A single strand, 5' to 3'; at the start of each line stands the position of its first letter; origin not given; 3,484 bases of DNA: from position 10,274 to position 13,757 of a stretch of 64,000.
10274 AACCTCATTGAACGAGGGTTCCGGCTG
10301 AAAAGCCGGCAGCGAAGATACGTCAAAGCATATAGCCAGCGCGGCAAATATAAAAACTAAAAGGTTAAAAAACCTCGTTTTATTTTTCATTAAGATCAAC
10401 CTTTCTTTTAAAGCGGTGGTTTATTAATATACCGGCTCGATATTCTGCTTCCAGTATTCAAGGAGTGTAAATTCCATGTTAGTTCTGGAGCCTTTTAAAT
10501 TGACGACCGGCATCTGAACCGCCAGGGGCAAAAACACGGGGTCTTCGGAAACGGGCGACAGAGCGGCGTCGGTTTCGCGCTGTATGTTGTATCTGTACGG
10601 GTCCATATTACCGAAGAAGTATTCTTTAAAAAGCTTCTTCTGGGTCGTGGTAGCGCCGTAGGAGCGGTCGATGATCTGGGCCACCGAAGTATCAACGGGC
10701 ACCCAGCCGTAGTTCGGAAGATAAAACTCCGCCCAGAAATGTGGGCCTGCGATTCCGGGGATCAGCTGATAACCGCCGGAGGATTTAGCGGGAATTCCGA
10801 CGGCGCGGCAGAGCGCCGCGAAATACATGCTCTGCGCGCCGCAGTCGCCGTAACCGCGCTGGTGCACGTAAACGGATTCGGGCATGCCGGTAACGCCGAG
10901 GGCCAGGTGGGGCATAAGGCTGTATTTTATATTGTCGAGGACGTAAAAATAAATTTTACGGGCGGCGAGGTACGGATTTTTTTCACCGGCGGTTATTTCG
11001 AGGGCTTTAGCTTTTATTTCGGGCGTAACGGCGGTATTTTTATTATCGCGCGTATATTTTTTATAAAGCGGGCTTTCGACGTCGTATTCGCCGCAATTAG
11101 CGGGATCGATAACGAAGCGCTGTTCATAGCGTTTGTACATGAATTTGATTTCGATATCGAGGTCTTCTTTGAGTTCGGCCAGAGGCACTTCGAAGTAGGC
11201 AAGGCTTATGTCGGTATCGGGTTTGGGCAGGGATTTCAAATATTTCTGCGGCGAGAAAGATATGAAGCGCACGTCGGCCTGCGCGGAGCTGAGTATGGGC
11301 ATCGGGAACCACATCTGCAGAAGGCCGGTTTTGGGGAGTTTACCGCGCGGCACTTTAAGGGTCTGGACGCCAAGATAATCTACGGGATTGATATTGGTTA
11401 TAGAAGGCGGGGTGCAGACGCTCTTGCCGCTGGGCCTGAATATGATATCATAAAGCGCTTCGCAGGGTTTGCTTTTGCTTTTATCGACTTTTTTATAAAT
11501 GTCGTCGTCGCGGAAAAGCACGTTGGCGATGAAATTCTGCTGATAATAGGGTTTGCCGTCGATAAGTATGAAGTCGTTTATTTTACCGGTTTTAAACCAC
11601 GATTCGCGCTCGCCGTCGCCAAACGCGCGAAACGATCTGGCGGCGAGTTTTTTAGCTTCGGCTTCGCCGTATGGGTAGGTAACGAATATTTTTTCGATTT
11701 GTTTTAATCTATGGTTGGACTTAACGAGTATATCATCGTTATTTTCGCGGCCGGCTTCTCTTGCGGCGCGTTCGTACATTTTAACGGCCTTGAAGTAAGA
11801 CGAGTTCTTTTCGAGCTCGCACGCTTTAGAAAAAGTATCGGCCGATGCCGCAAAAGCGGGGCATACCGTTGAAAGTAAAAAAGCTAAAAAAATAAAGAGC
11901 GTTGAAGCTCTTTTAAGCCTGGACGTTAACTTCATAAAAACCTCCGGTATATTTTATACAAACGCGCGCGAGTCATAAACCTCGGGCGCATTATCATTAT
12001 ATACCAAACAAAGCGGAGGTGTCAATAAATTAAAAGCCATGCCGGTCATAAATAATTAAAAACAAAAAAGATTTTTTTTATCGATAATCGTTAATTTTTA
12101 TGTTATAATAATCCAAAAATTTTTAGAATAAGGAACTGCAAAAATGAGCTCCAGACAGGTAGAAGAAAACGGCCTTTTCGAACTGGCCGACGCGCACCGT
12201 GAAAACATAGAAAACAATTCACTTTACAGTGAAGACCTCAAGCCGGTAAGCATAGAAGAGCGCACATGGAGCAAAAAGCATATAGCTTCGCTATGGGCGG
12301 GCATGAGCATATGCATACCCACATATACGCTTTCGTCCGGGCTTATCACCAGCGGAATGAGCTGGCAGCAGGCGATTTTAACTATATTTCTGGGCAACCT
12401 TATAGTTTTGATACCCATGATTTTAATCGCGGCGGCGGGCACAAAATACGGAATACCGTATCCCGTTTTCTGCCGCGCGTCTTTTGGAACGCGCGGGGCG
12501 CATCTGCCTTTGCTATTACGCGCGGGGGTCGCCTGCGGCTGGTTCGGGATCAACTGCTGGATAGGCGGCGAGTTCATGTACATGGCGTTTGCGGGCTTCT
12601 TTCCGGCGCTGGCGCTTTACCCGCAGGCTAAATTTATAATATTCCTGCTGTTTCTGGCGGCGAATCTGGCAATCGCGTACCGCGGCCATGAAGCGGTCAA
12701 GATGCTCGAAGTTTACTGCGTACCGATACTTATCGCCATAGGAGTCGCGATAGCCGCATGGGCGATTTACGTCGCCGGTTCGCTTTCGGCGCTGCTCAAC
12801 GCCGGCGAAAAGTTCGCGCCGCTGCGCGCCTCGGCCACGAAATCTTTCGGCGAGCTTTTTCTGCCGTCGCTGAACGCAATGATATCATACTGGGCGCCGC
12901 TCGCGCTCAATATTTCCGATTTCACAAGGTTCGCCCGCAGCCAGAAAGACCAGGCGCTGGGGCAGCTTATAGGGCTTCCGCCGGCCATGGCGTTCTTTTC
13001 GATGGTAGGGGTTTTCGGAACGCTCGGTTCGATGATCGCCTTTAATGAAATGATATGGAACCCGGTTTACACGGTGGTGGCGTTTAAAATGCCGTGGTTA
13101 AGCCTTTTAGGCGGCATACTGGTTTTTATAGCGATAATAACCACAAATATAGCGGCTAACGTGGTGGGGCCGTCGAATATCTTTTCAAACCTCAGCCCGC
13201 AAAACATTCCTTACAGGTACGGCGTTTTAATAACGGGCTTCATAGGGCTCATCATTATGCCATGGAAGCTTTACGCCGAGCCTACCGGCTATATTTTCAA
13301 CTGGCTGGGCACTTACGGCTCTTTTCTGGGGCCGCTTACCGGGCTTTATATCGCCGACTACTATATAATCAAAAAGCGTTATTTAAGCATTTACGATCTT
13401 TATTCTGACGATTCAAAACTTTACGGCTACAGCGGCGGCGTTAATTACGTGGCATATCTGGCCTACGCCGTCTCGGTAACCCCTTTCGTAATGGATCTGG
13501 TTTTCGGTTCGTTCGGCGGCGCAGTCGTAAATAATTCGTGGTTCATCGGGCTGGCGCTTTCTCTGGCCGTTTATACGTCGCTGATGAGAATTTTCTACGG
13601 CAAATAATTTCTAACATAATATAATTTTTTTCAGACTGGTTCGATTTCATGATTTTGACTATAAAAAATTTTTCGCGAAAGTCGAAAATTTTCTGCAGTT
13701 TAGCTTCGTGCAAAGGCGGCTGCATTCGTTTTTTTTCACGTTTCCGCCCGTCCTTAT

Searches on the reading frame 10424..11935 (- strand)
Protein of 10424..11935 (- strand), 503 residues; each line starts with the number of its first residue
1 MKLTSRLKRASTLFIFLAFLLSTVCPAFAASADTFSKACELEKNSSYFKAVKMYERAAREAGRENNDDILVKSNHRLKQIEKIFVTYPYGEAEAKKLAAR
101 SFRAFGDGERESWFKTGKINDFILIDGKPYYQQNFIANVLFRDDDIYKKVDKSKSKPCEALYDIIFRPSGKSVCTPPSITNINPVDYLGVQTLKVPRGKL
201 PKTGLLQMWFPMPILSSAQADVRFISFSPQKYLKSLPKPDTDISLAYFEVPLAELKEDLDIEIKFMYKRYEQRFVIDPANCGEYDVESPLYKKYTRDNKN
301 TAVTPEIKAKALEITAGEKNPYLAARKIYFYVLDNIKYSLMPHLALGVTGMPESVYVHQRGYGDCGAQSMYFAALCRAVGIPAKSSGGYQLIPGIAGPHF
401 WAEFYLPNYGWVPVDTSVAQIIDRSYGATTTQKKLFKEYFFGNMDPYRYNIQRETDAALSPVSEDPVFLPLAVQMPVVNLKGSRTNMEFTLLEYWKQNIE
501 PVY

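Call 38: search_protein_families(library=pfam, proteins=[window:10424-11935:-], max_evalue=0.001)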
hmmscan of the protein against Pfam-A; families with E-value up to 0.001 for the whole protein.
window:10424-11935:- (503 aa): 1 family
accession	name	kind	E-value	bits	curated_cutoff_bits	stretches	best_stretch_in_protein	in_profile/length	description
PF01841.26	Transglut_core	-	1.5e-21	77.1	23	1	310-416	3-108/108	Transglutaminase-like superfamily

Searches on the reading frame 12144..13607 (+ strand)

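Call 38: search_protein_families(library=pfam, proteins=[window:12144-13607:+], max_evalue=0.001)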
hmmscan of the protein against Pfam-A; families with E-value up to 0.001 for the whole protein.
window:12144-13607:+ (487 aa): 1 family
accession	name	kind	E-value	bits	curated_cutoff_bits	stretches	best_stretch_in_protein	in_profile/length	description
PF02133.21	Transp_cyt_pur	-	2.4e-92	310.5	23.5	1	34-451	1-416/440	Permease for cytosine/purines, uracil, thiamine, allantoin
